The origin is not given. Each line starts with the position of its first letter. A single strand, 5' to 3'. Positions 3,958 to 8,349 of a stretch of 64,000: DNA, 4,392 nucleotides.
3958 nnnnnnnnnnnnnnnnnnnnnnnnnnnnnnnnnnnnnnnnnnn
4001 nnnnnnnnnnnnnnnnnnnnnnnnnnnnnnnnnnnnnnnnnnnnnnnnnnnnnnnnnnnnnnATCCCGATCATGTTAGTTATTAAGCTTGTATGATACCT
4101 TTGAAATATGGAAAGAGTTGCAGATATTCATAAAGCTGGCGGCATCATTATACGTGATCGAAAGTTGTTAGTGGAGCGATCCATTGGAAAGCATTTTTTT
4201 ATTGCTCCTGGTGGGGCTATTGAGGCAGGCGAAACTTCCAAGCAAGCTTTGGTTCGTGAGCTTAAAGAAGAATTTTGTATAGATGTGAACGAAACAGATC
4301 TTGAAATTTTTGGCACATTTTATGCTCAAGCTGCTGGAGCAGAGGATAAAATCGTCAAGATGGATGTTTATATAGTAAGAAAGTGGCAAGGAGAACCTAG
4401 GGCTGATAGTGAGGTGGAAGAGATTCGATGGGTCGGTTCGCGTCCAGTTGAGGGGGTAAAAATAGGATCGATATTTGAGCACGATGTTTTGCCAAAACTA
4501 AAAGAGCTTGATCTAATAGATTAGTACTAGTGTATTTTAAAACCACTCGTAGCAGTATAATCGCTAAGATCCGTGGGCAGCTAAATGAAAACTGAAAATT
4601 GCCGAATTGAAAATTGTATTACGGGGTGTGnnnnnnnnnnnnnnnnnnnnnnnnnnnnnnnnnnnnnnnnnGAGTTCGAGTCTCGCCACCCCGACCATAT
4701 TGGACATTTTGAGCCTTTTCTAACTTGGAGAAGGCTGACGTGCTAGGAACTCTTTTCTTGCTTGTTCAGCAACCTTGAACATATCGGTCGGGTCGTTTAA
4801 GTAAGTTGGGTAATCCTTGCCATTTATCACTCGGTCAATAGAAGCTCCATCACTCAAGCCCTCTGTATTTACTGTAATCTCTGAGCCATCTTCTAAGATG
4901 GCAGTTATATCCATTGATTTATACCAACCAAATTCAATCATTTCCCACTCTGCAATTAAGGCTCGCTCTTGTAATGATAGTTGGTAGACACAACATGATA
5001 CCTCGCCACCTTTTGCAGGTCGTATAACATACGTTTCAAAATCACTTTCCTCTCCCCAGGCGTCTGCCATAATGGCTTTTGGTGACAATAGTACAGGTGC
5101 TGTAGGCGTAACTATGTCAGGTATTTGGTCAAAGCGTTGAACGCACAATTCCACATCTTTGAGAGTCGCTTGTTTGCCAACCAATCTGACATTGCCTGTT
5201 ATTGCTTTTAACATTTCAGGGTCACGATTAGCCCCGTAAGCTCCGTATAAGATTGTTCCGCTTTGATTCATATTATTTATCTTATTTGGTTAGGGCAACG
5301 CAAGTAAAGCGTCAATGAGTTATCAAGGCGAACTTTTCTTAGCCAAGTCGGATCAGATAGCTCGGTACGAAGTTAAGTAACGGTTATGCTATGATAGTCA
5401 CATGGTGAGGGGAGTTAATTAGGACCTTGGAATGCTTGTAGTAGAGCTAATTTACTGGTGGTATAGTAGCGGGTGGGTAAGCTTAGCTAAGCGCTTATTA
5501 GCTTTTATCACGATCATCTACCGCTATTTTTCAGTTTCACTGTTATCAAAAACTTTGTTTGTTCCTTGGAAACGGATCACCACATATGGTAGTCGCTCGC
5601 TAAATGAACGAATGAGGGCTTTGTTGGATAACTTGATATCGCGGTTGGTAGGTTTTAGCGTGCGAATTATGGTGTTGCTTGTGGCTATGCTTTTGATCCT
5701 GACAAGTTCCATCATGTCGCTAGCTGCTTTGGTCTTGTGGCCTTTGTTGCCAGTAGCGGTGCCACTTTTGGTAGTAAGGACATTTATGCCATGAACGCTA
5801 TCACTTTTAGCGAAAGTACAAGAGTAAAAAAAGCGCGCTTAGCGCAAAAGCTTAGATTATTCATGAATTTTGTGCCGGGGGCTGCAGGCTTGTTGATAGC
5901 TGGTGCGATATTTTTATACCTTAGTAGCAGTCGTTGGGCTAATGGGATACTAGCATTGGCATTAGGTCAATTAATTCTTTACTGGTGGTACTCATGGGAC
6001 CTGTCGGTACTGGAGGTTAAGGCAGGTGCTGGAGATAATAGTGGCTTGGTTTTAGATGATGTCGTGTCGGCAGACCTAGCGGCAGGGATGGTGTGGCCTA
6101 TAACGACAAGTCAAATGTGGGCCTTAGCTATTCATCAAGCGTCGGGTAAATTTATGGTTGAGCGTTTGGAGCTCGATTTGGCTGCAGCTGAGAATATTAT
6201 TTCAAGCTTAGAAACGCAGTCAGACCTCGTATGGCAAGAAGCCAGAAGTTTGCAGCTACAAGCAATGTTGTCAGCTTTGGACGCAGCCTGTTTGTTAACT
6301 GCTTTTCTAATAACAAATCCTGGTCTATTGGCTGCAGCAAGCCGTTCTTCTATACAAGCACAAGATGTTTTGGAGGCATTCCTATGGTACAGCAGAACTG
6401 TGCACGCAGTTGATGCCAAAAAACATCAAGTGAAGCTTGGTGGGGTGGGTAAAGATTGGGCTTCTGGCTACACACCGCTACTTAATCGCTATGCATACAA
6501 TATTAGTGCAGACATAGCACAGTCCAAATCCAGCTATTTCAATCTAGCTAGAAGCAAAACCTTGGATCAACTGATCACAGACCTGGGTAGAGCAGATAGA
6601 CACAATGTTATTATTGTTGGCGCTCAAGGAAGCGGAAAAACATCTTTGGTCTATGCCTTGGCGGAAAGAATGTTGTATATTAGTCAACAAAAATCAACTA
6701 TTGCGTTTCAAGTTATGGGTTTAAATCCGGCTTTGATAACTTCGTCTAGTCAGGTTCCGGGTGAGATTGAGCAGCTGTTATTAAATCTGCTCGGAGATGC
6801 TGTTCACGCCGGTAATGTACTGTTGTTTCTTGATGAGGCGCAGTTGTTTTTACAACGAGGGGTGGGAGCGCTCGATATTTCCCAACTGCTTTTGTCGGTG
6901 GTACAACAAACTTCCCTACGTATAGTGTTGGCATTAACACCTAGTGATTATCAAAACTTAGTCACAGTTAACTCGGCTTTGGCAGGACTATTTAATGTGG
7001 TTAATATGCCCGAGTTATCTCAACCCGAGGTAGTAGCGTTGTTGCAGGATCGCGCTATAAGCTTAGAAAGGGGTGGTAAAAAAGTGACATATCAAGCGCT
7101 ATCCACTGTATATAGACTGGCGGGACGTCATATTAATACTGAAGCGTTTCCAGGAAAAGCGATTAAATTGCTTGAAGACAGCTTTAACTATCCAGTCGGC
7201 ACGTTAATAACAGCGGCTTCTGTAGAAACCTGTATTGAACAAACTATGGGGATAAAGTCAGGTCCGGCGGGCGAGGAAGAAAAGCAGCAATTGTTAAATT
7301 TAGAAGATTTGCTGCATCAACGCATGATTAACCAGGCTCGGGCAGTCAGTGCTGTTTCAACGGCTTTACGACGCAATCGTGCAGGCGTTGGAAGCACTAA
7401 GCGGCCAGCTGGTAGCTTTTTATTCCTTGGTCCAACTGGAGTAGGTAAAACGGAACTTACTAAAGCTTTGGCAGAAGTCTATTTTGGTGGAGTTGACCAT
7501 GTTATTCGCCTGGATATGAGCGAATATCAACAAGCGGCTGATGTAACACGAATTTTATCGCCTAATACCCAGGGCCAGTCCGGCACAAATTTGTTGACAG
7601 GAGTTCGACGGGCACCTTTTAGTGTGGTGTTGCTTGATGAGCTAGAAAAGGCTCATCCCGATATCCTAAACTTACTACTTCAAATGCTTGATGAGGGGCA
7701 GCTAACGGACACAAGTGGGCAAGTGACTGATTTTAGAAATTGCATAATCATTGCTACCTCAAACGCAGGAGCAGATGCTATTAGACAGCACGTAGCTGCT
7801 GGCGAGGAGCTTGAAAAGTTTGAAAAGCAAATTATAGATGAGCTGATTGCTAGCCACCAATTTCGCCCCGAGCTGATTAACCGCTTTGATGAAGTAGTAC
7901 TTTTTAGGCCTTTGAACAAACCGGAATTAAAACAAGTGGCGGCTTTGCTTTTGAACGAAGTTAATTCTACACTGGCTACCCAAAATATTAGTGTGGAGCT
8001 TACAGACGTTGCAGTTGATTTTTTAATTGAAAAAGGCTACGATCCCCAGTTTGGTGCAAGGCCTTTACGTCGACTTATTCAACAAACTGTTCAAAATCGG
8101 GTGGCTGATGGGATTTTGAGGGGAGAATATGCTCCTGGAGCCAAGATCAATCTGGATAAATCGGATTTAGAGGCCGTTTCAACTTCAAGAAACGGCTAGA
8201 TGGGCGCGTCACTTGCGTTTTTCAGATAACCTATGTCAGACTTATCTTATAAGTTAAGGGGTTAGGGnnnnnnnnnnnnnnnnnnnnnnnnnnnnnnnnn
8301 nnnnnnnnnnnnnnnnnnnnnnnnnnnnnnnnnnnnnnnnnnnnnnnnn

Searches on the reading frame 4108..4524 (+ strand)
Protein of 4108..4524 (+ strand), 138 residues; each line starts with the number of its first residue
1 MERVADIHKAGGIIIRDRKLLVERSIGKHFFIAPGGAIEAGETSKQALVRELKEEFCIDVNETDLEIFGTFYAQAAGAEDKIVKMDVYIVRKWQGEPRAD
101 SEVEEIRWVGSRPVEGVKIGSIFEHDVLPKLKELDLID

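Call 15: search_protein_families(library=pfam, proteins=[window:4108-4524:+], max_evalue=0.01)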
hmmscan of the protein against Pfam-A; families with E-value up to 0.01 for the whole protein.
window:4108-4524:+ (138 aa): 1 family
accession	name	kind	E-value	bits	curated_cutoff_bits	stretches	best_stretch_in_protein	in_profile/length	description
PF00293.34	NUDIX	-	5.9e-14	52.7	21.1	1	10-109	5-113/134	NUDIX domain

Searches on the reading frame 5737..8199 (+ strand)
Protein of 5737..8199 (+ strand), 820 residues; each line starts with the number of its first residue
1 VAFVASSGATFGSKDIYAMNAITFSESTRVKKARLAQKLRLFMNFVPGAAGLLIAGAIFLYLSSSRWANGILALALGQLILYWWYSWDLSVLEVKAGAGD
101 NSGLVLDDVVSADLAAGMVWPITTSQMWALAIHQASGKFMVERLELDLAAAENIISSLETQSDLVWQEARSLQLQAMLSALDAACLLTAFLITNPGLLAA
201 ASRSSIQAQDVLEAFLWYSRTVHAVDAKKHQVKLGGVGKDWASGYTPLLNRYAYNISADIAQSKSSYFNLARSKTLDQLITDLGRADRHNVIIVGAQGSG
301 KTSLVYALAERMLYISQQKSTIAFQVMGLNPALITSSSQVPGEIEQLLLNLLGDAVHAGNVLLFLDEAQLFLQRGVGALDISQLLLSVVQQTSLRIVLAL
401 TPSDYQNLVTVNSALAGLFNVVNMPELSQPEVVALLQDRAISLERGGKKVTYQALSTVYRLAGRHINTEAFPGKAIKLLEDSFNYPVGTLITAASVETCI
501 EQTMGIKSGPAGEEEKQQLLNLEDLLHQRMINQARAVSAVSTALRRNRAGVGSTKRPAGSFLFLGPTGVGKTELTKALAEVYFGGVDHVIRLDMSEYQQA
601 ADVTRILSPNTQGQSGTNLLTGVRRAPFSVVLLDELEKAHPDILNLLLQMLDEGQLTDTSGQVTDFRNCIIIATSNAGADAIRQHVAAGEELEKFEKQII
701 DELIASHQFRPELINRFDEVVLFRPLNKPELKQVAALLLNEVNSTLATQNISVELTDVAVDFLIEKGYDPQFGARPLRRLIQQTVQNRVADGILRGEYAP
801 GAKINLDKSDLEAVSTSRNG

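Call 15: search_protein_families(library=pfam, proteins=[window:5737-8199:+], max_evalue=0.01)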
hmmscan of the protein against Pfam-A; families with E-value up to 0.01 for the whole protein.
window:5737-8199:+ (820 aa): 41 families (the best 25 are shown)
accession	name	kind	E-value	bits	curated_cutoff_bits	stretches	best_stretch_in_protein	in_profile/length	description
PF07724.20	AAA_2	-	1.4e-46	159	27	1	556-720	1-166/166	AAA domain (Cdc48 subfamily)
PF10431.15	ClpB_D2-small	-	1.8e-24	86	21.9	1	726-805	1-80/81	C-terminal, D2-small domain, of ClpB protein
PF07728.20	AAA_5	-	1.7e-15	57.6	22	1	561-678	2-124/139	AAA domain (dynein-related subfamily)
PF00004.35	AAA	-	3.6e-15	57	21.2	2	562-686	2-118/131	ATPase family associated with various cellular activities (AAA)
PF13401.12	AAA_22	-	2.1e-10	41.5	27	2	288-403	5-125/130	AAA domain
PF13173.12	AAA_14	-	1.4e-09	38.5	27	1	289-432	3-128/129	AAA domain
PF13191.12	AAA_16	-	2.5e-07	31.8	32.6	1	272-312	5-48/167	AAA ATPase domain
PF12775.13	AAA_7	-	6.1e-07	29.6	25.8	0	560-673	35-153/181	P-loop containing dynein motor region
PF13521.12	AAA_28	-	1.6e-06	28.9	27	0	291-311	2-22/164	AAA domain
PF00158.32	Sigma54_activat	-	4.4e-06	26.9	20.2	0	554-678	18-144/168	Sigma-54 interaction domain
PF20720.3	nSTAND3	-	7.5e-06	26.2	27.2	0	287-313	16-42/155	Novel STAND NTPase 3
PF01695.23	IstB_IS21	-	8.9e-06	25.8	24.1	0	560-652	94-180/238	IstB-like ATP binding protein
PF01078.27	Mg_chelatase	-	1.2e-05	25.3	20.3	0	285-320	19-54/207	Magnesium chelatase, subunit ChlI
PF05673.19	DUF815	-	3.2e-05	23.7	23.8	0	288-312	53-77/249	Protein of unknown function (DUF815)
PF13555.12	AAA_29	-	3.6e-05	23.9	27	0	287-309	20-43/61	P-loop containing region of AAA domain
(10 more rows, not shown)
